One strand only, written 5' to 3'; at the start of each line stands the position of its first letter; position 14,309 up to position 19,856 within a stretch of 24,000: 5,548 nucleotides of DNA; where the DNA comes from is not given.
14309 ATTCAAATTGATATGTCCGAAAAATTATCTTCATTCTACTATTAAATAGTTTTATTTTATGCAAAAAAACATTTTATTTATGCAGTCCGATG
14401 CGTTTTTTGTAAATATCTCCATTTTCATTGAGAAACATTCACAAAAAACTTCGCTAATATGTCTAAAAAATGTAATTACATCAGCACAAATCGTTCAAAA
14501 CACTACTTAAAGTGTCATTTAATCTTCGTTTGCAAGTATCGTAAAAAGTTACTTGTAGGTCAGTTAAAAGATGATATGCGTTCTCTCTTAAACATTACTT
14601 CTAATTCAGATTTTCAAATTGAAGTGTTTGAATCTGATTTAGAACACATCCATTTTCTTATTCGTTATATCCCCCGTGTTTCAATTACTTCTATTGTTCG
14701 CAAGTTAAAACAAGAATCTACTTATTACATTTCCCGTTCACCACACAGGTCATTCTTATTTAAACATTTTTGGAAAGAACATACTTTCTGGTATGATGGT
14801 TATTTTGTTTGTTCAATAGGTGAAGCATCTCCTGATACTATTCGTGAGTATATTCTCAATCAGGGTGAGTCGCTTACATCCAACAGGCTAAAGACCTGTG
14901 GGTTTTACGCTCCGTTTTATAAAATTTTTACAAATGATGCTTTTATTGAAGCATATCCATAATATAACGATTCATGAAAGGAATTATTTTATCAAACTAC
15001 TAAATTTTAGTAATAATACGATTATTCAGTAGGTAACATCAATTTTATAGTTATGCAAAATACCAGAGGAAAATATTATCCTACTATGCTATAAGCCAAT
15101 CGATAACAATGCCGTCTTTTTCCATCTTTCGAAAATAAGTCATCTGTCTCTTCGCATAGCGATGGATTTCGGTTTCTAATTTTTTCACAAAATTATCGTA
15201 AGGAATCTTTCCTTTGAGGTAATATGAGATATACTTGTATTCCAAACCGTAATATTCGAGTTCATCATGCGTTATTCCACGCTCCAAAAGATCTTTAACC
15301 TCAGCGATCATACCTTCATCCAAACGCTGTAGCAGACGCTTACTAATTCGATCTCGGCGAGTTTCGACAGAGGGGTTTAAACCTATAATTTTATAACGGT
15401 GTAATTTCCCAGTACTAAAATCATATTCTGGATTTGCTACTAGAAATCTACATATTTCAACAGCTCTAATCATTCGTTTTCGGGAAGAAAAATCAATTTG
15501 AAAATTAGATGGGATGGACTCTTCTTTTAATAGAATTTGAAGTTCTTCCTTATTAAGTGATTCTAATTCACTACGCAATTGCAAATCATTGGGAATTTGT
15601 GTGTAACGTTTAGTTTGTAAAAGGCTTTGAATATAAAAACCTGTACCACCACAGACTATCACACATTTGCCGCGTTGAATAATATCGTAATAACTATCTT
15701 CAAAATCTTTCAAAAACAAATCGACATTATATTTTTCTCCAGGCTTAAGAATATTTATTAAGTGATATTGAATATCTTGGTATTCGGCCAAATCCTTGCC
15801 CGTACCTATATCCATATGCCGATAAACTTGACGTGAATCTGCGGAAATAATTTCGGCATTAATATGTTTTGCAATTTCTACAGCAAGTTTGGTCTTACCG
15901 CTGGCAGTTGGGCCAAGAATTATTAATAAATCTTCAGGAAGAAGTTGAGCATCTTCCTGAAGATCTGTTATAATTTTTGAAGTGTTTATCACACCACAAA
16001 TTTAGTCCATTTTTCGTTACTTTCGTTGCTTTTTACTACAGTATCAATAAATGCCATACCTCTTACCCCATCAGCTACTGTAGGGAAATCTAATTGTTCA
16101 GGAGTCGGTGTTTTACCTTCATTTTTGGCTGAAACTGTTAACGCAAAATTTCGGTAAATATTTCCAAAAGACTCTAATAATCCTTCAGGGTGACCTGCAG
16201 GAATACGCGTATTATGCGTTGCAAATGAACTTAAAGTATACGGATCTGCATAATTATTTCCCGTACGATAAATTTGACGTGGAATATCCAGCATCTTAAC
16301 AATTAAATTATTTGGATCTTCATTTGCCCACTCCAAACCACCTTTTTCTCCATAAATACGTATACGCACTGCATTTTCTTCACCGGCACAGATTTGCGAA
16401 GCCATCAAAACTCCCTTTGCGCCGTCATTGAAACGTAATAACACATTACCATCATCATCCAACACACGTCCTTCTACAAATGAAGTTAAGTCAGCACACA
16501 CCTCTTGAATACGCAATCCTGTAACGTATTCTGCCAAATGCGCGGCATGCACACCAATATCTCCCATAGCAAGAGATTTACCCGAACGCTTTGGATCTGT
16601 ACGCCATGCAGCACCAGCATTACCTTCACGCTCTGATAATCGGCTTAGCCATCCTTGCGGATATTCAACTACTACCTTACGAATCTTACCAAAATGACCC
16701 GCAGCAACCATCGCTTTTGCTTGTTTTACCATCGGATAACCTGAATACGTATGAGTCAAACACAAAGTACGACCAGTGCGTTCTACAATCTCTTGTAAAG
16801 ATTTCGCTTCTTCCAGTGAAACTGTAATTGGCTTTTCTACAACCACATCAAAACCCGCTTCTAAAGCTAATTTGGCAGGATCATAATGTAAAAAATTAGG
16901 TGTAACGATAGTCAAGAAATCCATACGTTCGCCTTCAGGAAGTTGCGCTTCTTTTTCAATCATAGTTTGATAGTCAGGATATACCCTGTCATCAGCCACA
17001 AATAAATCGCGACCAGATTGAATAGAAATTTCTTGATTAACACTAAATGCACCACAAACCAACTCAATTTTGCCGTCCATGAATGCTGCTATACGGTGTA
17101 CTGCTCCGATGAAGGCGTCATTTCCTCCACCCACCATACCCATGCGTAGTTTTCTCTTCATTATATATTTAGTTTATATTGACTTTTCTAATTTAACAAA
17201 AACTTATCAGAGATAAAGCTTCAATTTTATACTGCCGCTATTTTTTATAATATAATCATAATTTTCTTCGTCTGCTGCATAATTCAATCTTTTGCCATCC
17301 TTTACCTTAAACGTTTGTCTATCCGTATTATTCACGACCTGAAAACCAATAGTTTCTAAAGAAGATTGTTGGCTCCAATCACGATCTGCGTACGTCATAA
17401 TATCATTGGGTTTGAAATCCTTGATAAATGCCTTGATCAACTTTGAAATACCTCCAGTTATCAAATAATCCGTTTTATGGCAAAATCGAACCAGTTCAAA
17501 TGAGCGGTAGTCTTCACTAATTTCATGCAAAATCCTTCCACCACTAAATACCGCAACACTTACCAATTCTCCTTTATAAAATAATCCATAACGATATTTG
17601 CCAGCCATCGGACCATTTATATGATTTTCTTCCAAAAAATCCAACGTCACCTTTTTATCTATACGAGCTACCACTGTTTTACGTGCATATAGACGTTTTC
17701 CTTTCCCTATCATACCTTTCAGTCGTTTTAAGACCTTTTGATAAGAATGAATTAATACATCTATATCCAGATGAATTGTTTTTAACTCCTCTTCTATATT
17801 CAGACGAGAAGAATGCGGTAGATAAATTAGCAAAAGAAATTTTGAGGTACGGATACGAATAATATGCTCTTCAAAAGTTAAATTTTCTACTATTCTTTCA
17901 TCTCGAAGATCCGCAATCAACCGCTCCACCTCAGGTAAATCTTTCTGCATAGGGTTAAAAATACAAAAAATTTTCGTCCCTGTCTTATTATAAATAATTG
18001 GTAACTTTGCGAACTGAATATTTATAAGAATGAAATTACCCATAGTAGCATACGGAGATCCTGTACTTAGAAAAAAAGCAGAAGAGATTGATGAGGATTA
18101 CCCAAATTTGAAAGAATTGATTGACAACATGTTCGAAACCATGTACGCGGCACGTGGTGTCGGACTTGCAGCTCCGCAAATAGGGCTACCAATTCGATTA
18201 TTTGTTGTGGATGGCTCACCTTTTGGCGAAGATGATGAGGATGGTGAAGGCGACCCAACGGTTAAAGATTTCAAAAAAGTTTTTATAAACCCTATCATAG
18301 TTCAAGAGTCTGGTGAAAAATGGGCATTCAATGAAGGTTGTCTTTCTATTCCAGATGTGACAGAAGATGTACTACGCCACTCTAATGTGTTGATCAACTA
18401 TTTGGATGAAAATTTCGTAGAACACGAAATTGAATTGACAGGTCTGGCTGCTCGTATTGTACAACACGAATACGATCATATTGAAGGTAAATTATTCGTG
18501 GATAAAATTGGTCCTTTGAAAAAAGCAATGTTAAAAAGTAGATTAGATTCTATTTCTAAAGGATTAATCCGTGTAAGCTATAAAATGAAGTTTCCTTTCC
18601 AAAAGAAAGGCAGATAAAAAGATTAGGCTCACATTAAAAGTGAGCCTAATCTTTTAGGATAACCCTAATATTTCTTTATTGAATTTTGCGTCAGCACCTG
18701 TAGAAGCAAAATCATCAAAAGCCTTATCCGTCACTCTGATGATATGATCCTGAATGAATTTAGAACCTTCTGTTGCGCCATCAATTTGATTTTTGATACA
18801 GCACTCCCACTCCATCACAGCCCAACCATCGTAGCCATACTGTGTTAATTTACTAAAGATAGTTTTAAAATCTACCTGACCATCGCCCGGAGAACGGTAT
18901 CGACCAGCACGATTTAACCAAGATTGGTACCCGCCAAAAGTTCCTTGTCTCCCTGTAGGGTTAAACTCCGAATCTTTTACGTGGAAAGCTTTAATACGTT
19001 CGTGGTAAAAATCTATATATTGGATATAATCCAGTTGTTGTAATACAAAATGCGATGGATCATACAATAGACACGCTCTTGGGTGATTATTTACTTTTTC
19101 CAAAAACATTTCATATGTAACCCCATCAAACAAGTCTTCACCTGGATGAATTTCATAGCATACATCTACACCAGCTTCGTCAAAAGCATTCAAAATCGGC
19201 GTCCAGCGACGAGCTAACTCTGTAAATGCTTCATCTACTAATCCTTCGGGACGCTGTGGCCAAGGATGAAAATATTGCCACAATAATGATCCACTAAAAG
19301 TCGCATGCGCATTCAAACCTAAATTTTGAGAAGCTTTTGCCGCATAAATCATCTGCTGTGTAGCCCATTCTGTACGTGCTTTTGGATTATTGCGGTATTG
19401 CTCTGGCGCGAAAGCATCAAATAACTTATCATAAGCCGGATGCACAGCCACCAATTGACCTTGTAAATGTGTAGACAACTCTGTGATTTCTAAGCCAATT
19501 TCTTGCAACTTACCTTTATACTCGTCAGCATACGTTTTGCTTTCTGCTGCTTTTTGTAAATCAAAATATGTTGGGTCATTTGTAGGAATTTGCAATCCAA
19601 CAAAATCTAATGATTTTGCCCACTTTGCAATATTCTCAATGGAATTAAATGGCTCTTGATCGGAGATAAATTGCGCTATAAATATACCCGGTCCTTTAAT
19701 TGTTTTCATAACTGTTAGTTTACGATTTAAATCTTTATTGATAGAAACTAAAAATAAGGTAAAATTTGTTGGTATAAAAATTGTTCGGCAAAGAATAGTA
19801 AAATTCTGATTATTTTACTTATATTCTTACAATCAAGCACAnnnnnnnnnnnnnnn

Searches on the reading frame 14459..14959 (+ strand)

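Call 8: search_protein_families(library=pfam, proteins=[window:14459-14959:+], max_evalue=0.01)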
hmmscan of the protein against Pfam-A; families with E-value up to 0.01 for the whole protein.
window:14459-14959:+ (167 aa): 1 family
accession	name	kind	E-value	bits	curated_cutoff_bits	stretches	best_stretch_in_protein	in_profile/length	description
PF01797.21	Y1_Tnp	-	4.2e-27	95.1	23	1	15-135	3-121/121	Transposase IS200 like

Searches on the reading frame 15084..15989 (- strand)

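Call 8: search_protein_families(library=pfam, proteins=[window:15084-15989:-], max_evalue=0.01)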
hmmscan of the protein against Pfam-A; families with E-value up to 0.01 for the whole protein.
window:15084-15989:- (301 aa): 4 families
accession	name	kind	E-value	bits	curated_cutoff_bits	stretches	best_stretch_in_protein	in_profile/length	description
PF01715.23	IPPT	-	5.4e-55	187.1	23.6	1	54-288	1-242/243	IPP transferase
PF01745.22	IPT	-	2.5e-07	30.8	20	1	21-68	3-50/233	Isopentenyl transferase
PF13671.12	AAA_33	-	0.0017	19.1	27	0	21-56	1-38/143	AAA domain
PF13238.12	AAA_18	-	0.0045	17.9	29.4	0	23-75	2-46/128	AAA domain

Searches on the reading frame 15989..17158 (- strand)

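Call 8: search_protein_families(library=pfam, proteins=[window:15989-17158:-], max_evalue=0.01)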
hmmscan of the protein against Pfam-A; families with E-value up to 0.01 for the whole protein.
window:15989-17158:- (389 aa): 3 families
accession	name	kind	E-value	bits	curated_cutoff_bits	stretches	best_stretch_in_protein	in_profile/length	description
PF22725.1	GFO_IDH_MocA_C3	-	2.1e-27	96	27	1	144-276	1-124/124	GFO/IDH/MocA C-terminal domain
PF01408.29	GFO_IDH_MocA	-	2e-16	61.2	24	1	5-134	2-118/120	Oxidoreductase family, NAD-binding Rossmann fold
PF02894.22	GFO_IDH_MocA_C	-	1.1e-13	52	22.9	1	148-382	1-214/218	Oxidoreductase family, C-terminal alpha/beta domain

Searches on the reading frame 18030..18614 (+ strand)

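Call 110: search_protein_families(library=pfam, proteins=[window:18030-18614:+], max_evalue=0.001)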
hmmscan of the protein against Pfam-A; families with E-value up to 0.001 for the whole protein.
window:18030-18614:+ (195 aa): 1 family
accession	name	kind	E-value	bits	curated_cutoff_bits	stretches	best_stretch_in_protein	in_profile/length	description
PF01327.26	Pep_deformylase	-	1.8e-52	177.5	22.8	1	3-165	2-155/156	Polypeptide deformylase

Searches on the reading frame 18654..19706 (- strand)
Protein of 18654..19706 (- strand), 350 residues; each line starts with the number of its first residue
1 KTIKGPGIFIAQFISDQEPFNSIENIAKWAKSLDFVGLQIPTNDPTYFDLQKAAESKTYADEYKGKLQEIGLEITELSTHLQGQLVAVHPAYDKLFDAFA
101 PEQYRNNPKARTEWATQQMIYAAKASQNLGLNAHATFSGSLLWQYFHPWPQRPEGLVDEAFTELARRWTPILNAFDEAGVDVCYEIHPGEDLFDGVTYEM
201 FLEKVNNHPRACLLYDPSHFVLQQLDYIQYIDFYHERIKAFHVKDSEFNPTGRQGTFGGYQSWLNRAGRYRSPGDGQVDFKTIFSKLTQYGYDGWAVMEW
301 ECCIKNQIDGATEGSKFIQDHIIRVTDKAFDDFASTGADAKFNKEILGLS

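Call 110: search_protein_families(library=pfam, proteins=[window:18654-19706:-], max_evalue=0.001)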
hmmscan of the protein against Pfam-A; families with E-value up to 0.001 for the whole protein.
window:18654-19706:- (350 aa): 1 family
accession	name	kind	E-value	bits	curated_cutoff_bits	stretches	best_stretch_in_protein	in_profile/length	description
PF01261.30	AP_endonuc_2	-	5.1e-34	118.5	31.1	1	28-320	2-248/249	Xylose isomerase-like TIM barrel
